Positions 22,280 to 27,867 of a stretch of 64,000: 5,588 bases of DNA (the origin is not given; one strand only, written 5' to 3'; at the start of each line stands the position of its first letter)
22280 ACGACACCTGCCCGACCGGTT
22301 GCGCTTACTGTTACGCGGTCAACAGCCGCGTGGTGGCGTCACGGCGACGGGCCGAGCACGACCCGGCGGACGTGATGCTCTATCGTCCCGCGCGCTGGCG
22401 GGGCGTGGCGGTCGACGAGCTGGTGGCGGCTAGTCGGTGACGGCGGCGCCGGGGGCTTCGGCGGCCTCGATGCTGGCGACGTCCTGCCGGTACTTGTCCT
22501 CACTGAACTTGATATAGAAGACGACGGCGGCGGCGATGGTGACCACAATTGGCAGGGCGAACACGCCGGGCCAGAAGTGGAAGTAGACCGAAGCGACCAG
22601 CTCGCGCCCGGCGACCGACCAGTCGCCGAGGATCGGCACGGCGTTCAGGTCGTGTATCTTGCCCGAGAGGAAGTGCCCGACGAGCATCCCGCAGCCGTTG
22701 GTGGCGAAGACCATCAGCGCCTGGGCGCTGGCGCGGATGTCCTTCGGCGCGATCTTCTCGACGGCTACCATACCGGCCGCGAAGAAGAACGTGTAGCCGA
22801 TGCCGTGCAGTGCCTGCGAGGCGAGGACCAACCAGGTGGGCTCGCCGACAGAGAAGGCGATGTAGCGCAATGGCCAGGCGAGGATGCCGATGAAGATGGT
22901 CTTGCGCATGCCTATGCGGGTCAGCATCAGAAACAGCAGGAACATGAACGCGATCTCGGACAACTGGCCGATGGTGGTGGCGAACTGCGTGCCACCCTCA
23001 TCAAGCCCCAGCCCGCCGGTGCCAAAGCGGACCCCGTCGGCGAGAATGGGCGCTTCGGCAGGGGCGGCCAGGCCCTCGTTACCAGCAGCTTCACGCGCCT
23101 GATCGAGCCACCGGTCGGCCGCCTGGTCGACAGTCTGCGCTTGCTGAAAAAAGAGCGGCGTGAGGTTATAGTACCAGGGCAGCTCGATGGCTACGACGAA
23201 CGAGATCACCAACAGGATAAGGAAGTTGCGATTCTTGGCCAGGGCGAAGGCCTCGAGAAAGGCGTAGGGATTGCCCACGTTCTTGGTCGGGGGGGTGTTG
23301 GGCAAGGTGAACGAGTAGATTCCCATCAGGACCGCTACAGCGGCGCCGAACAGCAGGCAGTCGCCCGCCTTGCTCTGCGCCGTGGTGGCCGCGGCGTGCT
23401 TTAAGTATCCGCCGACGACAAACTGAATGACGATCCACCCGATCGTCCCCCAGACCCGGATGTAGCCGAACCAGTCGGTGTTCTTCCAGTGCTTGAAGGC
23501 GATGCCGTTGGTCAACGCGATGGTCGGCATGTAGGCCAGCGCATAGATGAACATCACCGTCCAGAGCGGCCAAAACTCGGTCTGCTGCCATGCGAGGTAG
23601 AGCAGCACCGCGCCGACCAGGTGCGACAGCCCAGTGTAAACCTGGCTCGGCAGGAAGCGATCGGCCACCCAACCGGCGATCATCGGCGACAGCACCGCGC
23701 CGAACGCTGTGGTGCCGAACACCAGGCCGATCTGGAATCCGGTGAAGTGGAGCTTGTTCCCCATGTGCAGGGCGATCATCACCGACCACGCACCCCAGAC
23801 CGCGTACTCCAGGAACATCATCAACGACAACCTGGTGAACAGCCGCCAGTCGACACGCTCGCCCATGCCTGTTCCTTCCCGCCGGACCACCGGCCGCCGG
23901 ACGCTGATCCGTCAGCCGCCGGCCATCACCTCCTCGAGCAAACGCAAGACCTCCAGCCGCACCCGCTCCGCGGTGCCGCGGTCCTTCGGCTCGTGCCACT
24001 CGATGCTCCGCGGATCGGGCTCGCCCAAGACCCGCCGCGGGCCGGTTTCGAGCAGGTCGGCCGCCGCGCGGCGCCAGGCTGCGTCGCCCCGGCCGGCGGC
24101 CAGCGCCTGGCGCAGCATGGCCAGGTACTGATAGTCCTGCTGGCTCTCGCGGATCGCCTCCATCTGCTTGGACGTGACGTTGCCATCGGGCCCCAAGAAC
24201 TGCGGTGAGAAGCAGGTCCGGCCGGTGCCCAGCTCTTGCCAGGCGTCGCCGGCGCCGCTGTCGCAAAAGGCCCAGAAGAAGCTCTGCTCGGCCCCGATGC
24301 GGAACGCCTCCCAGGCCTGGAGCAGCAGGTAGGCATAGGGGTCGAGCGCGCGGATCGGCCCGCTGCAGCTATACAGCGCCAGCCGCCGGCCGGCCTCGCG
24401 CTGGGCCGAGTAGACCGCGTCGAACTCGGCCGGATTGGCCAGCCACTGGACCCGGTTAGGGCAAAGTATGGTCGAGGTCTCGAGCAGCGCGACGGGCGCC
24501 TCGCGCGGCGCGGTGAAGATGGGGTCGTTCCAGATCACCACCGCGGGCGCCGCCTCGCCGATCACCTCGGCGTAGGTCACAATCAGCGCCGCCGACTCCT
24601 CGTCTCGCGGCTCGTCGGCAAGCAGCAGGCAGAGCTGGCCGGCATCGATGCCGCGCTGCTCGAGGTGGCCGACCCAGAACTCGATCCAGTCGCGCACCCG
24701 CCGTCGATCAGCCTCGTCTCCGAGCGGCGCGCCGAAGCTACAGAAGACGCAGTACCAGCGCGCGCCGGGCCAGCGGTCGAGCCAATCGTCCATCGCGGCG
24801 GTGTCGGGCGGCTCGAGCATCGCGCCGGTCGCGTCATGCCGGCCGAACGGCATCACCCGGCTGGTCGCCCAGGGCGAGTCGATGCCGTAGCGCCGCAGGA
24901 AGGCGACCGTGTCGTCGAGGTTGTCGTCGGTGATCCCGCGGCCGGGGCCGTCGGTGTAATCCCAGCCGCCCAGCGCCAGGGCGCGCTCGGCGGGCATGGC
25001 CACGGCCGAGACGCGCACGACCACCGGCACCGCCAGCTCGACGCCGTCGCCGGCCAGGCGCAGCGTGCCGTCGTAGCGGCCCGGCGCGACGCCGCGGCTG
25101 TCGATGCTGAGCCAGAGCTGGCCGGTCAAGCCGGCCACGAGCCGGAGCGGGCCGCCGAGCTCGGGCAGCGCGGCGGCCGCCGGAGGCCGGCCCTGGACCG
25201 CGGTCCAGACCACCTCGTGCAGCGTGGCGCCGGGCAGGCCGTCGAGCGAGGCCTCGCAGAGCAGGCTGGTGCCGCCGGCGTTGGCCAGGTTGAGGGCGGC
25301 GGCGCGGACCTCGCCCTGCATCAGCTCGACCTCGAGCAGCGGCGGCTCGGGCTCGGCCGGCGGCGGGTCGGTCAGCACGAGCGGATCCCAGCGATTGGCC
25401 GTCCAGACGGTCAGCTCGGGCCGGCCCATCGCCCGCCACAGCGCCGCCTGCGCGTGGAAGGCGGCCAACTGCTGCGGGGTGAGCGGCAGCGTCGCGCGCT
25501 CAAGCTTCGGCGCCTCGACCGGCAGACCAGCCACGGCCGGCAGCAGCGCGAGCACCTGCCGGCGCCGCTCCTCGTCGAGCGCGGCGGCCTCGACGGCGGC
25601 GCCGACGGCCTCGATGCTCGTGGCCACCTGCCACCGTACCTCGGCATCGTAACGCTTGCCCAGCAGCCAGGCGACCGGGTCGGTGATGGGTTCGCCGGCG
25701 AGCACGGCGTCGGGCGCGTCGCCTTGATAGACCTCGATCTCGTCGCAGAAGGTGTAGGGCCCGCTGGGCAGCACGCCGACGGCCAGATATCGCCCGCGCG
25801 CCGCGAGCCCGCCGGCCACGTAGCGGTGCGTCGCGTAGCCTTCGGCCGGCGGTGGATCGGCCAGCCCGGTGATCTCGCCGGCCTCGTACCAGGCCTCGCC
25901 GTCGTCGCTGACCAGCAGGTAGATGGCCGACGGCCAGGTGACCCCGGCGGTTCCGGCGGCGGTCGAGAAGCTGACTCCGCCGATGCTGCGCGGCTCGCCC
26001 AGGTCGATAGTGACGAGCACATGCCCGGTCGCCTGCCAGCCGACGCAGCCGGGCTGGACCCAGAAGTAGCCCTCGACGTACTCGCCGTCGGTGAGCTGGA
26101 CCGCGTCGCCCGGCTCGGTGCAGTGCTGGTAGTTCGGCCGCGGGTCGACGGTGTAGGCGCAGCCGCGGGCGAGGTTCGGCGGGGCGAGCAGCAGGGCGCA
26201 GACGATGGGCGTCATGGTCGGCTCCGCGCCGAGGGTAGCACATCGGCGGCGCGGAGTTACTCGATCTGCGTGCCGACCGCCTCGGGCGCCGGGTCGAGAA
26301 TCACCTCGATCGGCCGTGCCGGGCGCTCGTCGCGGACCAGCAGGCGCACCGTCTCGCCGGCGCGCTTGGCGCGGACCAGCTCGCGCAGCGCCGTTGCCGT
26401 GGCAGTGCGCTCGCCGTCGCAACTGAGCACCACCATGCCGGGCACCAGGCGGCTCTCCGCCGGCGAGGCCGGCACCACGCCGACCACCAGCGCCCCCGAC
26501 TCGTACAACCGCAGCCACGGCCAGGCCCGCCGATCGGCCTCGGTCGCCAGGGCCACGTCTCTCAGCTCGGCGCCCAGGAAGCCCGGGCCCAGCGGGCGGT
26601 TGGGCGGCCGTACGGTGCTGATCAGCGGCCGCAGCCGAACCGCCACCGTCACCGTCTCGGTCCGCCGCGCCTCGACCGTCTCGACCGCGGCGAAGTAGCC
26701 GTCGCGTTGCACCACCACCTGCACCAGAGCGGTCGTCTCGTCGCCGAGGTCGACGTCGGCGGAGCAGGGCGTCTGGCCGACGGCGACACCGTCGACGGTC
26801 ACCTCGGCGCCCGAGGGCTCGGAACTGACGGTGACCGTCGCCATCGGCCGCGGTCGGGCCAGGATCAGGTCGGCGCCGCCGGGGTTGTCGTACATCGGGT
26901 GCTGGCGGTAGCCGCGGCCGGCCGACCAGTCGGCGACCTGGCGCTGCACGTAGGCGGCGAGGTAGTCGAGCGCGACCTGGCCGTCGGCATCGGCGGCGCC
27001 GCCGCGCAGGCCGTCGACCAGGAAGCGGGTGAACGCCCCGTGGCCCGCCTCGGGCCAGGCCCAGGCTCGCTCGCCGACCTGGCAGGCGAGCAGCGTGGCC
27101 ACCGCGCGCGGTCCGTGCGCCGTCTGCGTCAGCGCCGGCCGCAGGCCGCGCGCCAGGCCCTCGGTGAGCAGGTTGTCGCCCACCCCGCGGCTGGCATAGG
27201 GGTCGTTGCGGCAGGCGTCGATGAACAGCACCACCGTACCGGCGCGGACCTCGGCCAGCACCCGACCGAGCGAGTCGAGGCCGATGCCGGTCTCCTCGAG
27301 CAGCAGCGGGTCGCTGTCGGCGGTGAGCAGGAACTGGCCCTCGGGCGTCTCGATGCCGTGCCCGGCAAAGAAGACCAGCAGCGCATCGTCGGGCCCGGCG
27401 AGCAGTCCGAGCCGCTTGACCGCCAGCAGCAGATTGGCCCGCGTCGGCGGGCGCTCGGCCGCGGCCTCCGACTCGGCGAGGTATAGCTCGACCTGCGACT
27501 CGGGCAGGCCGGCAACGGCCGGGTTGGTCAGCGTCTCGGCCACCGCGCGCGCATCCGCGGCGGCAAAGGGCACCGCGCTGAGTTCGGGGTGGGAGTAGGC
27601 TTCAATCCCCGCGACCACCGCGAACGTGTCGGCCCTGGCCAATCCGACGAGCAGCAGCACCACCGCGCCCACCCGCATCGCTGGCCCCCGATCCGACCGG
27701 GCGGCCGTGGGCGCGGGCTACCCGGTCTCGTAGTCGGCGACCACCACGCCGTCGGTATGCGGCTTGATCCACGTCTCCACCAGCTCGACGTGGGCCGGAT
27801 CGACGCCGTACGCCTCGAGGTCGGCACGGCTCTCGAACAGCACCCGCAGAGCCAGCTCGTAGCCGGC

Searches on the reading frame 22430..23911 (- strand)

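Call 15: search_protein_families(library=pfam, proteins=[window:22430-23911:-], max_evalue=0.001)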
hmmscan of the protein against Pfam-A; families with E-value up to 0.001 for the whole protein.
window:22430-23911:- (493 aa): 4 families
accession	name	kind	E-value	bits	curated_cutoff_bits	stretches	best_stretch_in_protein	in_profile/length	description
PF03825.22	Nuc_H_symport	-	1.6e-81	274.8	25.9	1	26-472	5-398/400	Nucleoside H+ symporter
PF12832.13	MFS_1_like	-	1.1e-32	114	25.2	2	26-257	2-241/373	MFS_1 like family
PF07690.21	MFS_1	-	1.5e-21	77.2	33.4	2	300-472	26-175/347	Major Facilitator Superfamily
PF01306.25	LacY_symp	-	7.5e-05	22.1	24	0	310-376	263-329/413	LacY proton/sugar symporter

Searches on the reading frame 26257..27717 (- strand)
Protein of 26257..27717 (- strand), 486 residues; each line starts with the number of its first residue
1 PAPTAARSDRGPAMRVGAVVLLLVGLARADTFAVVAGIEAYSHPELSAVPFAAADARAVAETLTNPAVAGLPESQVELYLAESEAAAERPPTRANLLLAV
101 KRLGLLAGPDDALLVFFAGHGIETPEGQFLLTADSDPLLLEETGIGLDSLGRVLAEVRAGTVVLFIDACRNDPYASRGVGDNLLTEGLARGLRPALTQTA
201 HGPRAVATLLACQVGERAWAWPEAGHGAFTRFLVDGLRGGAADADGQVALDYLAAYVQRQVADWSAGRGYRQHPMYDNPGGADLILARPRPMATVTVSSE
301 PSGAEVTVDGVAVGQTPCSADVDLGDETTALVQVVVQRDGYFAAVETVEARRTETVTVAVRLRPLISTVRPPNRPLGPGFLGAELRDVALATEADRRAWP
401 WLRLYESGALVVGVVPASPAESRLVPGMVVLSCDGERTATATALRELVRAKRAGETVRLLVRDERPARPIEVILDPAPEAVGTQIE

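Call 14: search_protein_families(library=pfam, proteins=[window:26257-27717:-], max_evalue=0.001)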
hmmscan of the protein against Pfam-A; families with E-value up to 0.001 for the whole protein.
window:26257-27717:- (486 aa): 3 families
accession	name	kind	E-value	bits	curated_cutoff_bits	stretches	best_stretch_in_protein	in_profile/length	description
PF00656.27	Peptidase_C14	-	2.1e-14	54.2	21.4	1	32-277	3-224/233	Caspase domain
PF08308.17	PEGA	-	2.3e-13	50.3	20.8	1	293-364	2-69/71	PEGA domain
PF13180.12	PDZ_2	-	7.8e-06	26.5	27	1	390-462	12-68/80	PDZ domain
